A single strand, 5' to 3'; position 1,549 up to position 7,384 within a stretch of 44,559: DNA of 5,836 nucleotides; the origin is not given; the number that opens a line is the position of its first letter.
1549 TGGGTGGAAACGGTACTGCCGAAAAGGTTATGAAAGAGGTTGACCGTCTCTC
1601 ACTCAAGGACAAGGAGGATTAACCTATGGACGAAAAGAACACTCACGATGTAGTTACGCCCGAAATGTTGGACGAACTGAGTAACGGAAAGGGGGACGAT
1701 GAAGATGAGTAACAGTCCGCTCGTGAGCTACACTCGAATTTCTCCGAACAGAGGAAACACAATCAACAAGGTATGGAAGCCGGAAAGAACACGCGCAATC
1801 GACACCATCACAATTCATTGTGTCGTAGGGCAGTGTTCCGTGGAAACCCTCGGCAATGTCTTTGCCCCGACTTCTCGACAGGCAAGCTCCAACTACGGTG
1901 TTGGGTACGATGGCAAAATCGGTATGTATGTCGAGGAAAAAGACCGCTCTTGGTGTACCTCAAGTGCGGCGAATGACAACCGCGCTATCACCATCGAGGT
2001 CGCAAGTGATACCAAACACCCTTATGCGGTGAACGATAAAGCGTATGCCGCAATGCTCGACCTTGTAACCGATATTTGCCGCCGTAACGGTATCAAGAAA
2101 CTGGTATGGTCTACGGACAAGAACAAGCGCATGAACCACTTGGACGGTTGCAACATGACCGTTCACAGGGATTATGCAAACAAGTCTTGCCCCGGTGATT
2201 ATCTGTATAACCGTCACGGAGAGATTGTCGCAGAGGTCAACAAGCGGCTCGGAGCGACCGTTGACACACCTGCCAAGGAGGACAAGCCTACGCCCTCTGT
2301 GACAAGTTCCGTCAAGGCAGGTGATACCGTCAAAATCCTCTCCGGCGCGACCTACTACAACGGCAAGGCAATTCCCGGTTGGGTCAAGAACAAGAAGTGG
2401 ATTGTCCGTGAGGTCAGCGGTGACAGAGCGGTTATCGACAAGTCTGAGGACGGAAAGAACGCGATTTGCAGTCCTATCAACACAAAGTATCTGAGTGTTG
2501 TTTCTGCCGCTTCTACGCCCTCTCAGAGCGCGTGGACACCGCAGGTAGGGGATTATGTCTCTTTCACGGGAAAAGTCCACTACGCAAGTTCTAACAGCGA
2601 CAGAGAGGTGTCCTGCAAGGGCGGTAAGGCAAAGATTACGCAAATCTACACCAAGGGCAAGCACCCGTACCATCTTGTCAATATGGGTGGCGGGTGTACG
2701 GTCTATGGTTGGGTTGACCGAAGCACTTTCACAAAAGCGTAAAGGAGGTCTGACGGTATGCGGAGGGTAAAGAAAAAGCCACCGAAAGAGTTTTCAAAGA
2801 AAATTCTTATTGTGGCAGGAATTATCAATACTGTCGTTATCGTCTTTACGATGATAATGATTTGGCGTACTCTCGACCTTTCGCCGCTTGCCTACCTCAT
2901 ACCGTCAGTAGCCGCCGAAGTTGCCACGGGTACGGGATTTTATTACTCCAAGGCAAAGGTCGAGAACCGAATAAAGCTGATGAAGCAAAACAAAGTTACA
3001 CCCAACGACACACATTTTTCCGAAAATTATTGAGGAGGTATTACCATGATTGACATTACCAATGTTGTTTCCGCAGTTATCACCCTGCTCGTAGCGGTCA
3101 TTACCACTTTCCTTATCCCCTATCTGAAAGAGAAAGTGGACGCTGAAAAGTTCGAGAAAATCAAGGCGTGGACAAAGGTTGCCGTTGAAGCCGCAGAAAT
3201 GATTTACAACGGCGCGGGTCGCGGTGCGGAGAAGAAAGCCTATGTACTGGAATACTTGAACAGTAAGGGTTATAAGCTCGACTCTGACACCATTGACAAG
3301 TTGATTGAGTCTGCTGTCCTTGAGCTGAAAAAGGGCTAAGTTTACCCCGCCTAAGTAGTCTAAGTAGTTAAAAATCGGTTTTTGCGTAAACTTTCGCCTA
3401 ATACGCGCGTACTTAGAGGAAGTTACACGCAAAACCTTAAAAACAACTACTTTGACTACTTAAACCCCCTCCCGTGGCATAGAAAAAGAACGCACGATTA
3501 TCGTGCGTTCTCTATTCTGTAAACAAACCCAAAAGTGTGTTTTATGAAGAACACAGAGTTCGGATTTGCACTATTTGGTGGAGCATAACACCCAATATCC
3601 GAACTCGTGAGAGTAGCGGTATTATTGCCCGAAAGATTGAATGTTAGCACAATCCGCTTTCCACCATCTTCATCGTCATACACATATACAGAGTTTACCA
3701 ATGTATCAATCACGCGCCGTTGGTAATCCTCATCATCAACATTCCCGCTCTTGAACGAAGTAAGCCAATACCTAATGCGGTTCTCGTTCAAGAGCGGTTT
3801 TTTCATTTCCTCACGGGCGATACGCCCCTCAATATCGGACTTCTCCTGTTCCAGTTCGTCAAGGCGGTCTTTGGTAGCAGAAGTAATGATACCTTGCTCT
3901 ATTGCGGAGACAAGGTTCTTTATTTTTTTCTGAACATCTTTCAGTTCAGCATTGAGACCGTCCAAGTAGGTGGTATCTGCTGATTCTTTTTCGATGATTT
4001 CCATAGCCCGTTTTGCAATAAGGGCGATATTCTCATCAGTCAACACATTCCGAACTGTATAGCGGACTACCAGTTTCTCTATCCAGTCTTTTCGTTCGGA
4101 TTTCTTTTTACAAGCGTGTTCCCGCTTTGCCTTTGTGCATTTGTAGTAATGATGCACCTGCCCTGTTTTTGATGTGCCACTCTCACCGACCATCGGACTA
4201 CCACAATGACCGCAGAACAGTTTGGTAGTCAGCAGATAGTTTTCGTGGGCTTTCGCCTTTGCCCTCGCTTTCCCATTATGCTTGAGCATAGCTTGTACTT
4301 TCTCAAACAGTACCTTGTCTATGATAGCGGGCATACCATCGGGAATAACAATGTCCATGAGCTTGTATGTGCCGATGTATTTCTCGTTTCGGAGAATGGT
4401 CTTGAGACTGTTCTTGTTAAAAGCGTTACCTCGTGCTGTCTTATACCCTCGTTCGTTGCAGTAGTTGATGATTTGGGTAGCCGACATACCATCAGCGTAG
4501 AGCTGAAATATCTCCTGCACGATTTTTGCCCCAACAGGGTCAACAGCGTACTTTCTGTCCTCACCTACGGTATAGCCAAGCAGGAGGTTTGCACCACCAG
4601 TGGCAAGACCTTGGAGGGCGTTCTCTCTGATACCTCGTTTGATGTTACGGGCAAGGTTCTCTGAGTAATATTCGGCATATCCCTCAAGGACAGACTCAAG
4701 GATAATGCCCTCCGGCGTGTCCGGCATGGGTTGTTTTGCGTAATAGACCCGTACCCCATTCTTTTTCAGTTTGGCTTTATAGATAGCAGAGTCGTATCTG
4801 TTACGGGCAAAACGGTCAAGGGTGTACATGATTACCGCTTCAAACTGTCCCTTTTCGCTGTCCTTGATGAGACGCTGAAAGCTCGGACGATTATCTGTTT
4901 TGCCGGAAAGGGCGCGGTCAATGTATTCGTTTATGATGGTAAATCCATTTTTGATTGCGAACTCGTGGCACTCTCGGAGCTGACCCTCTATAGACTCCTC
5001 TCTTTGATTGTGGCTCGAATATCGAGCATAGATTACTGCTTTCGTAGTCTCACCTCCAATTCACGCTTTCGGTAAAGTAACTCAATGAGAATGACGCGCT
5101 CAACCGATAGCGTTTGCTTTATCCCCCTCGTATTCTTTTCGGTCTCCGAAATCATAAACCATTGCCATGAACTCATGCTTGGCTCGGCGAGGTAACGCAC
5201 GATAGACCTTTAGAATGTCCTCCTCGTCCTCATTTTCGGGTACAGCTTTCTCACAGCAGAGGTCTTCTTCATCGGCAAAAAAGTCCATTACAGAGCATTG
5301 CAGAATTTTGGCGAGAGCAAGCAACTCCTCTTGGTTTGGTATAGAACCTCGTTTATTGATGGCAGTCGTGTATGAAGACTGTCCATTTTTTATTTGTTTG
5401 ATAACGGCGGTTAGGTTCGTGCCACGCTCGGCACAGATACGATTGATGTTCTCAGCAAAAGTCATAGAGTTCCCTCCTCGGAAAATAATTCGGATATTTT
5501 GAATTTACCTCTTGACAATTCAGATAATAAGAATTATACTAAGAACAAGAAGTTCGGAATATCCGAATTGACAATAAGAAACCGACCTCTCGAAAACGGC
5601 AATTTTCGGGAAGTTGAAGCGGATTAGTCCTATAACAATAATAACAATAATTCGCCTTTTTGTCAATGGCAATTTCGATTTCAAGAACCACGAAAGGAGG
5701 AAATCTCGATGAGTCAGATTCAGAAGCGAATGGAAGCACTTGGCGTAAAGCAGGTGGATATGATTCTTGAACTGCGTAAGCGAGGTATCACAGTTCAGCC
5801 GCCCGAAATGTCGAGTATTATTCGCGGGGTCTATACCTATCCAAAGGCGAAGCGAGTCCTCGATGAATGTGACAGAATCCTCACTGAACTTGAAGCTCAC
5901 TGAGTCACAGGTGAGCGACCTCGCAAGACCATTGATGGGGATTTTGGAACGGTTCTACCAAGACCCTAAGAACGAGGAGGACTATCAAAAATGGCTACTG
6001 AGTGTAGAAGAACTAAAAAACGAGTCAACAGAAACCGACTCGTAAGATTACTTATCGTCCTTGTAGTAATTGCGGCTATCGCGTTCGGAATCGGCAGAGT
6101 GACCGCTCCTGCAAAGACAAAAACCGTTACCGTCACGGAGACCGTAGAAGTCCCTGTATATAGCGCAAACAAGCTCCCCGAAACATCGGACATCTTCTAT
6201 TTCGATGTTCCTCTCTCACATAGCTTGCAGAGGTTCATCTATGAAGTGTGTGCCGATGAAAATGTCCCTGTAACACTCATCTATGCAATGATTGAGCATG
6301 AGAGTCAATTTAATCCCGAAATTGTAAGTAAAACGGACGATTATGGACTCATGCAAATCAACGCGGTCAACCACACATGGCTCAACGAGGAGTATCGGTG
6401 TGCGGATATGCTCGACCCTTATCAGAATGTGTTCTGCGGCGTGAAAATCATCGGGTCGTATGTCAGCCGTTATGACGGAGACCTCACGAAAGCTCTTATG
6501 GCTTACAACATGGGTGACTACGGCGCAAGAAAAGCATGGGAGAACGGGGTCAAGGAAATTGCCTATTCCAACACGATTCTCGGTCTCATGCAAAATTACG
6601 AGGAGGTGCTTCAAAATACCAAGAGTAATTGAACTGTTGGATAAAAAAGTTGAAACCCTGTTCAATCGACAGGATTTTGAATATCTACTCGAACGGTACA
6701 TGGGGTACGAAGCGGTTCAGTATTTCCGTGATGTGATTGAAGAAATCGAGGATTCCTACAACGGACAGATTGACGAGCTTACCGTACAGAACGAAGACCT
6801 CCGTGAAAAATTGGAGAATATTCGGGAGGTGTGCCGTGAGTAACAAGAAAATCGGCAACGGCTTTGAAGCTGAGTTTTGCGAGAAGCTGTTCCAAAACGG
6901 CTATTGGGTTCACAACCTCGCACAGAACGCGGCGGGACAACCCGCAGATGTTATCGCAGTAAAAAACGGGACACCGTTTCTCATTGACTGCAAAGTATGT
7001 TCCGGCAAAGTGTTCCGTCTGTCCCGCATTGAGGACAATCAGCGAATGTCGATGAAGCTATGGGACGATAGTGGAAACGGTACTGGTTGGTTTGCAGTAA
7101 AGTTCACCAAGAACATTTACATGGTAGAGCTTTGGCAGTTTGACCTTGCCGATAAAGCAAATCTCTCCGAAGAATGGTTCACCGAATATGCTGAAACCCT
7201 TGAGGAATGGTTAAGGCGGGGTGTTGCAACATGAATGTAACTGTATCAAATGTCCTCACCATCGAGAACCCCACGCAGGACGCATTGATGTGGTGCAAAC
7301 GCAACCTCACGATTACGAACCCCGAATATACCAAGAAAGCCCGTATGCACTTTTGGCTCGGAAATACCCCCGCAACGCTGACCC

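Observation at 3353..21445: Two ~110-bp palindromic sites in inverted orientation bracket the whole 18-kb lysogeny/replication module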

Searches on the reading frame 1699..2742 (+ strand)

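Call 6: search_protein_families(library=pfam, proteins=[window:1699-2742:+], max_evalue=0.01)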
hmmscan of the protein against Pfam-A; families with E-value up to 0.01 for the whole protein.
window:1699-2742:+ (347 aa): 1 family
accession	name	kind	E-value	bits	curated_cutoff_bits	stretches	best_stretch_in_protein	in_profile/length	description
PF01510.30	Amidase_2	-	1.2e-17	64.9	26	1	31-167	2-131/131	N-acetylmuramoyl-L-alanine amidase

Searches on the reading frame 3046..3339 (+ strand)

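Call 6: search_protein_families(library=pfam, proteins=[window:3046-3339:+], max_evalue=0.01)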
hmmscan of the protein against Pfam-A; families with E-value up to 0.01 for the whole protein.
window:3046-3339:+ (97 aa): 1 family
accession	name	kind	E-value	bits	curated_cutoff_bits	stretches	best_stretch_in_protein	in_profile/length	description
PF09682.15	Phage_holin_6_1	-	7.5e-16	58.8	24.9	1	4-96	5-101/101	Bacteriophage holin of superfamily 6 (Holin_LLH)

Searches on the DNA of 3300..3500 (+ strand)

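Call 7: search_dna_similar(query=window:3300-3500:+, collection=phages, mode=distant, max_evalue=0.001)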
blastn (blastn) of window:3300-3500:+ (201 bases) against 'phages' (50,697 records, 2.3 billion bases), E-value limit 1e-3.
No match.

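Call 27: search_dna_similar(query=window:3340-3475:+, collection=phages, mode=distant, max_evalue=10, max_rows=25)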
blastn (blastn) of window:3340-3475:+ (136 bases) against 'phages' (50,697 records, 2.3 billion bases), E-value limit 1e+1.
Records with a match: 4; places in all: 4; records where one place covers at least 80% of the query: 0.
Best place of each record, by identity: 95-99% 2; 80-90% 2.
By first word of the organism name: Lactobacillus 2; Salmonella 2.
By host as written in the record: Lactobacillus brevis 2; Homo sapiens 1; - 1.
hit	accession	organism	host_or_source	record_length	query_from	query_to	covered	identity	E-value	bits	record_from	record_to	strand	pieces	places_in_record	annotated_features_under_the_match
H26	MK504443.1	Lactobacillus phage 521B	Lactobacillus brevis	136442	74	113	29%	81.4%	5e+0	37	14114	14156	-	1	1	hypothetical protein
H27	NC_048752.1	Lactobacillus phage 521B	Lactobacillus brevis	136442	74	113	29%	81.4%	5e+0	37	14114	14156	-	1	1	hypothetical protein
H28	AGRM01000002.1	Salmonella enterica subsp. houtenae str. ATCC BAA-1581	Homo sapiens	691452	28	50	17%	95.7%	1e+0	38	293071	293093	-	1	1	MFS transporter, sugar porter family protein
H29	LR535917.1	Salmonella phage SPFM20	-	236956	87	108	16%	95.5%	5e+0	37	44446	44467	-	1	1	hypothetical protein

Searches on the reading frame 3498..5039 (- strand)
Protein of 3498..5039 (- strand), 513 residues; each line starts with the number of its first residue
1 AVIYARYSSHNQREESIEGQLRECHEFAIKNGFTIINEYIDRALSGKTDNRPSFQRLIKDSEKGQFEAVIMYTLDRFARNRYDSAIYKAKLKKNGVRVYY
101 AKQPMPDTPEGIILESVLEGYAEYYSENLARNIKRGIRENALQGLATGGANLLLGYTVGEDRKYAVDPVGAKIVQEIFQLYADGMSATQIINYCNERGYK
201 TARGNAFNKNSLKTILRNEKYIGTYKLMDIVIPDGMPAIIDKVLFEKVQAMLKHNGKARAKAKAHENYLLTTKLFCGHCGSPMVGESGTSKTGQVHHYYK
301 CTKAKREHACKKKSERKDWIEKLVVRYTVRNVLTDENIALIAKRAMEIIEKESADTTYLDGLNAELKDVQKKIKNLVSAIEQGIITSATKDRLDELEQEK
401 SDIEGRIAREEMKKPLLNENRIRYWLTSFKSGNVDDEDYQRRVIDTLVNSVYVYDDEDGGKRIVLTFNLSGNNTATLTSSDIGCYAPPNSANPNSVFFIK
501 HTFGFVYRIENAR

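Call 6: search_protein_families(library=pfam, proteins=[window:3498-4829:-], max_evalue=0.01)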
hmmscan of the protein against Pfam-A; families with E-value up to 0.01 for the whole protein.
window:3498-4829:- (443 aa): 3 families
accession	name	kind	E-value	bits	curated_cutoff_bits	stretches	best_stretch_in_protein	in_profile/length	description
PF07508.19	Recombinase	-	4.6e-21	75.4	21.1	1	100-184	3-101/102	Recombinase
PF13408.12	Zn_ribbon_recom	-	6.2e-13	49.3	25.3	1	199-256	1-55/58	Recombinase zinc beta ribbon domain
PF00239.26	Resolvase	-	2.7e-09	37.7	23.3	1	2-74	70-143/145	Resolvase, N terminal domain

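Call 33: find_encoding_contigs(protein=window:3498-4829:-, flank=10000, max_places=10)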
Protein window:3498-4829:- (443 aa): 16 contigs read that carry it; 8 places shown.
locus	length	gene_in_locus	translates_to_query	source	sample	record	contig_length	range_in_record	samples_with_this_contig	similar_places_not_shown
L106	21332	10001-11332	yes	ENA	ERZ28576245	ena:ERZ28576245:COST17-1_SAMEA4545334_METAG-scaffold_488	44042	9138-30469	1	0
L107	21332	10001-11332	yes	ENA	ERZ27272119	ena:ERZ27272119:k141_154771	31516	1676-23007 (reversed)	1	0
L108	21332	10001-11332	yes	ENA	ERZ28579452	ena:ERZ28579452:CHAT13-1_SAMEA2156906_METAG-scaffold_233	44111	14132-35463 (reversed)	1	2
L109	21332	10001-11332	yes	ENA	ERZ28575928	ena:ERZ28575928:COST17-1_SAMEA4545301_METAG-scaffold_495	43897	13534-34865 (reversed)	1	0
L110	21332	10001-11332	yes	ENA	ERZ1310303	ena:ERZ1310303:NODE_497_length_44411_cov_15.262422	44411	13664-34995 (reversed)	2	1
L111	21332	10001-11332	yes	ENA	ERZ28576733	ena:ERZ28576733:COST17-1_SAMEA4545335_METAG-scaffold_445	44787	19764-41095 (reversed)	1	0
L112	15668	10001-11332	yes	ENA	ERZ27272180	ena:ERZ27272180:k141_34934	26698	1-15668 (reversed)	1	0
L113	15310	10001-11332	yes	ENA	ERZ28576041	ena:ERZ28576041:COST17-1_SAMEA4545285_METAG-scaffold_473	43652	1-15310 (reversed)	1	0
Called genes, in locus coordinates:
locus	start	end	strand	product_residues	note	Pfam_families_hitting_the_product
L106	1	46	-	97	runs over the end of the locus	-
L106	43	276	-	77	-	-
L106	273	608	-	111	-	-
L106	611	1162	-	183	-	-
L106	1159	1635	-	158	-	PF18909:dGTP_diPhyd_N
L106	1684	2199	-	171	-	-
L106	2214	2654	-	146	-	-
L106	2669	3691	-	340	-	PF09588:YqaJ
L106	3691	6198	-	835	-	PF04404:ERF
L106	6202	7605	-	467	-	PF00270:DEAD, PF04851:ResIII, PF00271:Helicase_C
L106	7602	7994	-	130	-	-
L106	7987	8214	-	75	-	-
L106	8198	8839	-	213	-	PF01464:SLT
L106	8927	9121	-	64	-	-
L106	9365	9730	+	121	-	-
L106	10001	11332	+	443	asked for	PF00239:Resolvase, PF07508:Recombinase, PF13408:Zn_ribbon_recom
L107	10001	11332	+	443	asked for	PF00239:Resolvase, PF07508:Recombinase, PF13408:Zn_ribbon_recom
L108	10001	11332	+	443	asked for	PF00239:Resolvase, PF07508:Recombinase, PF13408:Zn_ribbon_recom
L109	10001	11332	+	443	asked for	PF00239:Resolvase, PF07508:Recombinase, PF13408:Zn_ribbon_recom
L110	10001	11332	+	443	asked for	PF00239:Resolvase, PF07508:Recombinase, PF13408:Zn_ribbon_recom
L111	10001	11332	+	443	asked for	PF00239:Resolvase, PF07508:Recombinase, PF13408:Zn_ribbon_recom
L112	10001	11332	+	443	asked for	PF00239:Resolvase, PF07508:Recombinase, PF13408:Zn_ribbon_recom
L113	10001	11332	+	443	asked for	PF00239:Resolvase, PF07508:Recombinase, PF13408:Zn_ribbon_recom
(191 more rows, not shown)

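Call 99: search_protein_families(library=ncbifam, proteins=[window:3498-5039:-], max_evalue=0.001)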
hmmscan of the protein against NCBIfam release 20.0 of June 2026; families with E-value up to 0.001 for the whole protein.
window:3498-5039:- (513 aa): 6 families
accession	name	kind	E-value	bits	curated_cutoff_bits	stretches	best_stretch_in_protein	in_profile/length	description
NF047343.1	SCCmet_CcrB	equivalog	1.3e-45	156.1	900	1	3-470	11-509/542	cassette chromosome recombinase CcrB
NF041201.1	recomb_XisF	equivalog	9.5e-35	120.4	375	1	2-453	2-462/465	fdxN element excision recombinase XisF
NF047344.1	SCCmet_CcrA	equivalog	2e-21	76.6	700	1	1-344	4-337/442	cassette chromosome recombinase CcrA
NF047347.1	SCCmet_CcrC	equivalog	2.7e-17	62.5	900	1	3-399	7-441/558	cassette chromosome recombinase CcrC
NF033518.0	transpos_IS607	equivalog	9.6e-11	41.6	110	1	2-99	57-150/187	IS607 family transposase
NF049883.1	resolv_YneB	equivalog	8.7e-08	31.9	175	1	1-202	2-197/211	YneB family resolvase-like protein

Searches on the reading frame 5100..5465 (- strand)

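Call 6: search_protein_families(library=pfam, proteins=[window:5100-5465:-], max_evalue=0.01)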
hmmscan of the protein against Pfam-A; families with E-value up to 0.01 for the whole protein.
window:5100-5465:- (121 aa): 1 family
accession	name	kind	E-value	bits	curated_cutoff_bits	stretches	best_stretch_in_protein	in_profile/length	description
PF13443.12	HTH_26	-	0.00021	21.9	22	1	6-67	1-62/63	Cro/C1-type HTH DNA-binding domain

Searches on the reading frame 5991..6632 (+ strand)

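Call 6: search_protein_families(library=pfam, proteins=[window:5991-6632:+], max_evalue=0.01)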
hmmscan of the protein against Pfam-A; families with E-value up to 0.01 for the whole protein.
window:5991-6632:+ (213 aa): 1 family
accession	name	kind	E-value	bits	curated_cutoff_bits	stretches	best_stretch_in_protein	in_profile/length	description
PF01464.25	SLT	-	4.5e-23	81.5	21.3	1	89-183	9-105/117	Transglycosylase SLT domain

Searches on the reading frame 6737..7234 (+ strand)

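Call 49: search_protein_families(library=phrogs, proteins=[window:6737-7234:+], max_evalue=0.001)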
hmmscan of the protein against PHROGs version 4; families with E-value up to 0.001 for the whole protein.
window:6737-7234:+ (165 aa): 2 families
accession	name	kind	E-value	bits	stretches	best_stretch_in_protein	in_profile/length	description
phrog_843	-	DNA, RNA and nucleotide metabolism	2.4e-11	44.6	1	65-135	54-125/177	Holliday junction resolvase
phrog_6591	-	DNA, RNA and nucleotide metabolism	9.4e-05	23.2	1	39-144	6-114/124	Holliday junction resolvase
